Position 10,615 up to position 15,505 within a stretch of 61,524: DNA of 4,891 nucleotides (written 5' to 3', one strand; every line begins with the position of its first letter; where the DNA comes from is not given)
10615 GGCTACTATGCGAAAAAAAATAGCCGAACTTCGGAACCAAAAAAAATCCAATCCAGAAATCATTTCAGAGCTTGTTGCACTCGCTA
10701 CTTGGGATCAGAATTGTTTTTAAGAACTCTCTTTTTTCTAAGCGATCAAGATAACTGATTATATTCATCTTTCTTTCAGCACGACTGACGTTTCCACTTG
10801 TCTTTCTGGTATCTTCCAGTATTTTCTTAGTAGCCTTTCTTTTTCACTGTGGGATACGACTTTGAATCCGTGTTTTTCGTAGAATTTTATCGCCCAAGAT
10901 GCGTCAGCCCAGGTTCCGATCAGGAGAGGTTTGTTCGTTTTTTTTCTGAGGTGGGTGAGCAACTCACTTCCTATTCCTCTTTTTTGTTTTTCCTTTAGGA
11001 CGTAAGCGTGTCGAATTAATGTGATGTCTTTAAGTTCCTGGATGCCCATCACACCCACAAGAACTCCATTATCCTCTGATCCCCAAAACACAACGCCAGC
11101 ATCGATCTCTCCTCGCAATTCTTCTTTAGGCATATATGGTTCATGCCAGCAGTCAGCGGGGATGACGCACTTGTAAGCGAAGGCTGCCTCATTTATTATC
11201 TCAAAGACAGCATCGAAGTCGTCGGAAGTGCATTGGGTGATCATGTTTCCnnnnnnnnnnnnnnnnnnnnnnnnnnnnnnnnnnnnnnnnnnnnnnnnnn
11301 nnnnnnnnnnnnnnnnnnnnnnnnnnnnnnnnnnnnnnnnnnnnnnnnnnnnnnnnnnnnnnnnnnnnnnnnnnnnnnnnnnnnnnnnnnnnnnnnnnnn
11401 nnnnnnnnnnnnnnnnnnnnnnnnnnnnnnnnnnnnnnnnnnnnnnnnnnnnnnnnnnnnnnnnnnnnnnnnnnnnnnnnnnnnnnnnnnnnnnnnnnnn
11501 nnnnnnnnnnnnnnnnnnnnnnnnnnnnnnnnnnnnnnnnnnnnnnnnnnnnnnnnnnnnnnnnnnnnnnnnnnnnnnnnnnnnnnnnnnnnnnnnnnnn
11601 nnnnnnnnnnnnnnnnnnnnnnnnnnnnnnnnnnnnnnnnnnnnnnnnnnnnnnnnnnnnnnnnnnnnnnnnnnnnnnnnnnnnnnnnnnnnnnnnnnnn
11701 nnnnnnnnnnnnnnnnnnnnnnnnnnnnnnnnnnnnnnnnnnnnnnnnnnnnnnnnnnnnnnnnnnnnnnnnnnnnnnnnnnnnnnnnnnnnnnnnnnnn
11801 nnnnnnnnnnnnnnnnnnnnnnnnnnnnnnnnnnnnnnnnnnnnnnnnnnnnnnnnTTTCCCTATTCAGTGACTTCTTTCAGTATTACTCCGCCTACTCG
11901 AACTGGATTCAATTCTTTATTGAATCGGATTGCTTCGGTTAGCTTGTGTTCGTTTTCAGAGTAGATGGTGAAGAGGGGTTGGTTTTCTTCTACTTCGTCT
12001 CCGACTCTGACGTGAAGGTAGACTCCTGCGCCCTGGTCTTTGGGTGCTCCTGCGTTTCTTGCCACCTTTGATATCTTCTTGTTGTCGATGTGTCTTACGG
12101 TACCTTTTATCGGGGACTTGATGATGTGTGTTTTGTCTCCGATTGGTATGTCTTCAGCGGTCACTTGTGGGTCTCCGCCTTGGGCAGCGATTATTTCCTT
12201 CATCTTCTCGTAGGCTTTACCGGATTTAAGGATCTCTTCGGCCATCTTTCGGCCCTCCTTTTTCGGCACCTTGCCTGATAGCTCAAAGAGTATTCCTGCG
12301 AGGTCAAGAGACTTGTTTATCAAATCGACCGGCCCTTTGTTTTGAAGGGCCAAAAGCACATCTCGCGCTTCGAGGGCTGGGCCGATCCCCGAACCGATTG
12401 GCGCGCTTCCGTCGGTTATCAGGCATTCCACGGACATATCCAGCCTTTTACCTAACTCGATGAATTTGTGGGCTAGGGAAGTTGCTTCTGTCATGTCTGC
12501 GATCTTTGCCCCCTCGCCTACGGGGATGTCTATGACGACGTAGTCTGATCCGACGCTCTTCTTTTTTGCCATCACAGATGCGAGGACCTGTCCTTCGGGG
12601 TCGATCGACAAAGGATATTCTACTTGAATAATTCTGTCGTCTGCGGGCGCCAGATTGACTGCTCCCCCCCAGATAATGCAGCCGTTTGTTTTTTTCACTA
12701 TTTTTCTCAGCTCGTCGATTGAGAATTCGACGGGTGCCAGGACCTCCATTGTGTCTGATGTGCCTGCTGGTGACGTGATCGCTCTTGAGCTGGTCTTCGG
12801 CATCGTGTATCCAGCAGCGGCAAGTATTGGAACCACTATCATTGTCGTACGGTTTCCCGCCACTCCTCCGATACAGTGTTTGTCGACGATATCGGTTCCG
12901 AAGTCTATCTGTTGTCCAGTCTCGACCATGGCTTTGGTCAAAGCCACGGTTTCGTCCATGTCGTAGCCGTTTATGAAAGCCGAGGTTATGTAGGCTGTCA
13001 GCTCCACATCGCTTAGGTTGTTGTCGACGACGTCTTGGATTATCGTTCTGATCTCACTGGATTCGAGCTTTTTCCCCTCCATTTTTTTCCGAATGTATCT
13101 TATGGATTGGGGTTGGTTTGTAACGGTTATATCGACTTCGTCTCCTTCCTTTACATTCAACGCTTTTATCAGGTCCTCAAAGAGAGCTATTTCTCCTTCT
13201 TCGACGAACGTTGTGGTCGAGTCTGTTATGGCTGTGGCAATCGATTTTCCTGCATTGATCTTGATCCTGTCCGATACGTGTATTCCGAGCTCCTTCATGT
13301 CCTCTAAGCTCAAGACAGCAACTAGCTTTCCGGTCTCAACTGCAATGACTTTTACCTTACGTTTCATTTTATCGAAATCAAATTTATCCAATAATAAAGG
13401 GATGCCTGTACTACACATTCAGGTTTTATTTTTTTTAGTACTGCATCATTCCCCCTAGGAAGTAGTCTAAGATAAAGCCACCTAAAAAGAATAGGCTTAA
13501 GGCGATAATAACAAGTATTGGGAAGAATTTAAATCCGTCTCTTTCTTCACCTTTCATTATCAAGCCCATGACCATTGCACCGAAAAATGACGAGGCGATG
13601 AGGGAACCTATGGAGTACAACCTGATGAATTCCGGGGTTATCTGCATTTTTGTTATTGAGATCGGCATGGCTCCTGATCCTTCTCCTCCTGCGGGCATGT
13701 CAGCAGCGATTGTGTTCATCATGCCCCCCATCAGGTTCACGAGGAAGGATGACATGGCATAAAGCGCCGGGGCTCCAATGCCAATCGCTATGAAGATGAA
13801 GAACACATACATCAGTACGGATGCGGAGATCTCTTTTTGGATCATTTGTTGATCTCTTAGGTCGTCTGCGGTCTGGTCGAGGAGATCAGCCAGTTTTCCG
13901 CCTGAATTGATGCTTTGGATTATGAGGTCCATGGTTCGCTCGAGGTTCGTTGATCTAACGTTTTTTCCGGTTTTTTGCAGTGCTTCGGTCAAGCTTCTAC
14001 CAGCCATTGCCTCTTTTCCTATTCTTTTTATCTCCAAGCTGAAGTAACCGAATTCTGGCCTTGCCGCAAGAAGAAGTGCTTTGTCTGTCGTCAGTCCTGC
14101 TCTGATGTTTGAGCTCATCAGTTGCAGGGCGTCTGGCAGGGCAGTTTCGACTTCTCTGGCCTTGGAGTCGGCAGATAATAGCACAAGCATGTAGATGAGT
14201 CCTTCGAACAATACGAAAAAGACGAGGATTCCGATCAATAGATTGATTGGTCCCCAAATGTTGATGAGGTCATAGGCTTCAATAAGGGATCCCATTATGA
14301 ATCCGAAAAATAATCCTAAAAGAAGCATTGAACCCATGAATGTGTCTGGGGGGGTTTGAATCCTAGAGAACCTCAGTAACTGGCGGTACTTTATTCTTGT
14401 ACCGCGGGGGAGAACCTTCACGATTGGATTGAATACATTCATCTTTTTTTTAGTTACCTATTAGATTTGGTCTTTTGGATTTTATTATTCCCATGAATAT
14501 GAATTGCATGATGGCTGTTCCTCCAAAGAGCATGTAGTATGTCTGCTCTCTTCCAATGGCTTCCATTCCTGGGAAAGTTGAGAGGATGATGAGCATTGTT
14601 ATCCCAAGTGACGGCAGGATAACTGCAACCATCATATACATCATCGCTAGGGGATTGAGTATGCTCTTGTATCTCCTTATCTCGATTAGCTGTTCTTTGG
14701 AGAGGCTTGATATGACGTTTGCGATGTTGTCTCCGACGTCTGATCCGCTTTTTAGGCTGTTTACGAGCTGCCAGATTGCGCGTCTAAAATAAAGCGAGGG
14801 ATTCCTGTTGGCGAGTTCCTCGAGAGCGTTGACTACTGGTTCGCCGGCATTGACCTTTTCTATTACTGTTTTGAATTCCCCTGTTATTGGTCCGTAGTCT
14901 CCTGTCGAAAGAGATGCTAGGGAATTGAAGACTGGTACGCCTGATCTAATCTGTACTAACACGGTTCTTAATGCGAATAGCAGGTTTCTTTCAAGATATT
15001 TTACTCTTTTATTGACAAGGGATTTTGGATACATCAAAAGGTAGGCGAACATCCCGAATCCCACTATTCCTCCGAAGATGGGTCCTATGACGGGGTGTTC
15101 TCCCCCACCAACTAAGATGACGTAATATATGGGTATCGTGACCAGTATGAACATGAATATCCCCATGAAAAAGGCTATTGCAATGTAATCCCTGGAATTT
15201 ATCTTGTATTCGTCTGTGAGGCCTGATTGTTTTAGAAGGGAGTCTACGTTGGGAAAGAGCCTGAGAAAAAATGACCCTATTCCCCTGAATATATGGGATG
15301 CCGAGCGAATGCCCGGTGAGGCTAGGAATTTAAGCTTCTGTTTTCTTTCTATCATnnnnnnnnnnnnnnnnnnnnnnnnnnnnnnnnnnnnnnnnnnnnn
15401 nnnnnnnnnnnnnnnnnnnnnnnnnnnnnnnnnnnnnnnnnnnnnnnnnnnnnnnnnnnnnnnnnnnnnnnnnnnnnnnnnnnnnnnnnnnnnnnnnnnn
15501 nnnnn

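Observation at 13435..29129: Type IV pilus/Tad-like locus of about 16 kb whose four prepilin-like cargo proteins are giant multidomain adhesins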

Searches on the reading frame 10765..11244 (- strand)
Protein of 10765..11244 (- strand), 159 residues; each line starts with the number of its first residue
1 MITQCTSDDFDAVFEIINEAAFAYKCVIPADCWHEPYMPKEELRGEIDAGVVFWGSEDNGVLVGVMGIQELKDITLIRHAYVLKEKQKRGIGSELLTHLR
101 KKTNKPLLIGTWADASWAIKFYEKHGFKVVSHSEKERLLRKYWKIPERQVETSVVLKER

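Call 6: search_protein_families(library=pfam, proteins=[window:10765-11244:-], max_evalue=0.01)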
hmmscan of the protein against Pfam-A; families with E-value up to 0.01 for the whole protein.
window:10765-11244:- (159 aa): 5 families
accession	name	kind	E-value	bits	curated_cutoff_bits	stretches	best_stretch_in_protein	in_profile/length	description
PF13673.13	Acetyltransf_10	-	2.8e-13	50.4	23.6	1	31-135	11-115/128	Acetyltransferase (GNAT) domain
PF13508.13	Acetyltransf_7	-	7.5e-13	49.1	27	1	52-129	4-84/84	Acetyltransferase (GNAT) domain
PF00583.31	Acetyltransf_1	-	1.8e-10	41.5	20.7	1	31-127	14-116/116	Acetyltransferase (GNAT) family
PF13420.13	Acetyltransf_4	-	0.00069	20.1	24.3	1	52-134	50-141/155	Acetyltransferase (GNAT) domain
PF08445.16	FR47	-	0.0046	17.3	22.1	1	72-133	19-83/86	FR47-like protein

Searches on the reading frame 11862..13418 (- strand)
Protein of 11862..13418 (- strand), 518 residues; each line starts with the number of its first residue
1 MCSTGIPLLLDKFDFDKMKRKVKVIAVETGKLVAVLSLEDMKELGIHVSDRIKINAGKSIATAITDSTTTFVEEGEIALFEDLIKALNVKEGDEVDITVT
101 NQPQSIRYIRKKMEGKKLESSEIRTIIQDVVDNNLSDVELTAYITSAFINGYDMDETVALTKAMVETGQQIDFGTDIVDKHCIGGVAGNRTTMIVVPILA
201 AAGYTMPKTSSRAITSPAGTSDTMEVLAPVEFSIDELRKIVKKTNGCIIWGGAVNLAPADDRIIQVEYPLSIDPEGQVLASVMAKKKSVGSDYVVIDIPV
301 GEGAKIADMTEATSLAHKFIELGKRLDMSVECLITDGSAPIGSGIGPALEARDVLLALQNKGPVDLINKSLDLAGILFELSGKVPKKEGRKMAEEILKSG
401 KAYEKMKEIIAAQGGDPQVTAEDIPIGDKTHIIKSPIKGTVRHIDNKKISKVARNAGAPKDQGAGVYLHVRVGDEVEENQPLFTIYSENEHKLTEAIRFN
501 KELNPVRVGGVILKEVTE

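Call 6: search_protein_families(library=pfam, proteins=[window:11862-13418:-], max_evalue=0.01)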
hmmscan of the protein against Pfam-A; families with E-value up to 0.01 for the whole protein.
window:11862-13418:- (518 aa): 8 families
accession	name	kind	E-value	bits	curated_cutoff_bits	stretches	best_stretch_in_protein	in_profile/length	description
PF02885.22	Glycos_trans_3N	-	1.7e-14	53.8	26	1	107-168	2-63/63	Glycosyl transferase family, helical bundle domain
PF00591.27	Glycos_transf_3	-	3.2e-14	53.6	27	1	175-403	2-253/253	Glycosyl transferase family, a/b domain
PF07831.19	PYNP_C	-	2.8e-13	49.8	27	1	441-498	2-66/75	Pyrimidine nucleoside phosphorylase C-terminal domain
PF10011.15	DUF2254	-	3e-06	26.7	28.8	1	415-498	179-261/368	Predicted membrane protein (DUF2254)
PF02359.24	CDC48_N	-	0.00087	19.9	35.1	1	28-100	11-83/85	Cell division protein 48 (CDC48), N-terminal domain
PF13533.13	Biotin_lipoyl_2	-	0.003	17.8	29.8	0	84-95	11-22/32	Biotin-lipoyl like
PF04014.23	MazE_antitoxin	-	0.0044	17.4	24.7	0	83-100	16-33/48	Antidote-toxin recognition MazE, bacterial antitoxin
PF07223.17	DUF1421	-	0.0085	16.4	22.8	0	151-175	12-36/45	UBA-like domain (DUF1421)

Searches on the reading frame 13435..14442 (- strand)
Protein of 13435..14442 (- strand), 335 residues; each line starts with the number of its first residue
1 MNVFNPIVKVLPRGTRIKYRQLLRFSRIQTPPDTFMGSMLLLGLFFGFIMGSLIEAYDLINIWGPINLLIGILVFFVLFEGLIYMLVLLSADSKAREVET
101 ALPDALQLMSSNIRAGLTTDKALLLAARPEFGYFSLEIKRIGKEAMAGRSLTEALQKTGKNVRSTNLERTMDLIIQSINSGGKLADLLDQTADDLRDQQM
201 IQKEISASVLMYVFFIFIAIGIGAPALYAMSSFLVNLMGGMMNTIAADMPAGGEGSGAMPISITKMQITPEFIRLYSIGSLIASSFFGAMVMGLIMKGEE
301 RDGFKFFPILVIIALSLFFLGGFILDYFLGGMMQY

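Call 4: search_protein_families(library=pfam, proteins=[window:13435-14442:-], max_evalue=0.1)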
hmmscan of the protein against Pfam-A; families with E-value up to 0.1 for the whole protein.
window:13435-14442:- (335 aa): 1 family
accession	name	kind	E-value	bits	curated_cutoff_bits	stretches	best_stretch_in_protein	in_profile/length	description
PF00482.28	T2SSF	-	1.7e-19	70.4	25.2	1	106-230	2-123/125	Type II secretion system (T2SS), protein F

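Call 74: search_protein_families(library=ncbifam, proteins=[window:13435-14442:-], max_evalue=0.01)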
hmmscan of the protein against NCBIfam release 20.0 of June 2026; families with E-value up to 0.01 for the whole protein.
window:13435-14442:- (335 aa): 3 families
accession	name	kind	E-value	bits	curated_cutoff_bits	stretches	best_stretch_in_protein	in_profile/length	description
NF004704.2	PRK06041.1-2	equivalog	9e-06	24.6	550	1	25-191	3-170/555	archaellar assembly protein ArlJ/FlaJ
TIGR02120.1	GspF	equivalog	5.4e-05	22.6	424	1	109-222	72-181/401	type II secretion system inner membrane protein GspF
NF046075.1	UpsF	equivalog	0.00023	20.1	400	1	62-218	275-423/484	membrane pilin protein UpsF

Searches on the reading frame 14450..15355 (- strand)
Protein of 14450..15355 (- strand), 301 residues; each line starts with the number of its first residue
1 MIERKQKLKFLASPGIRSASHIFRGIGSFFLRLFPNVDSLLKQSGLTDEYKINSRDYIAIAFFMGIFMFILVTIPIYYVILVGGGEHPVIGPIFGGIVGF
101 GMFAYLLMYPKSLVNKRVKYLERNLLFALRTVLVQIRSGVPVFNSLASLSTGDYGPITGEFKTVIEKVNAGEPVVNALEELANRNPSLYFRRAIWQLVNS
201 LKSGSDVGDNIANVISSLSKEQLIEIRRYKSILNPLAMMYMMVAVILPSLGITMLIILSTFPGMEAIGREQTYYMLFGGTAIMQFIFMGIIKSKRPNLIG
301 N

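Call 4: search_protein_families(library=pfam, proteins=[window:14450-15355:-], max_evalue=0.1)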
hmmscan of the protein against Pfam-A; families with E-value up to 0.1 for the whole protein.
window:14450-15355:- (301 aa): 1 family
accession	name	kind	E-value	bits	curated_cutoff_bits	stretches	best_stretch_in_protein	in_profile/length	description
PF00482.28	T2SSF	-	1.1e-16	61.3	25.2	1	129-254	2-124/125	Type II secretion system (T2SS), protein F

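Call 74: search_protein_families(library=ncbifam, proteins=[window:14450-15355:-], max_evalue=0.01)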
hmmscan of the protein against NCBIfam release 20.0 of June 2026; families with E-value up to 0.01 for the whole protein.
window:14450-15355:- (301 aa): 0 families
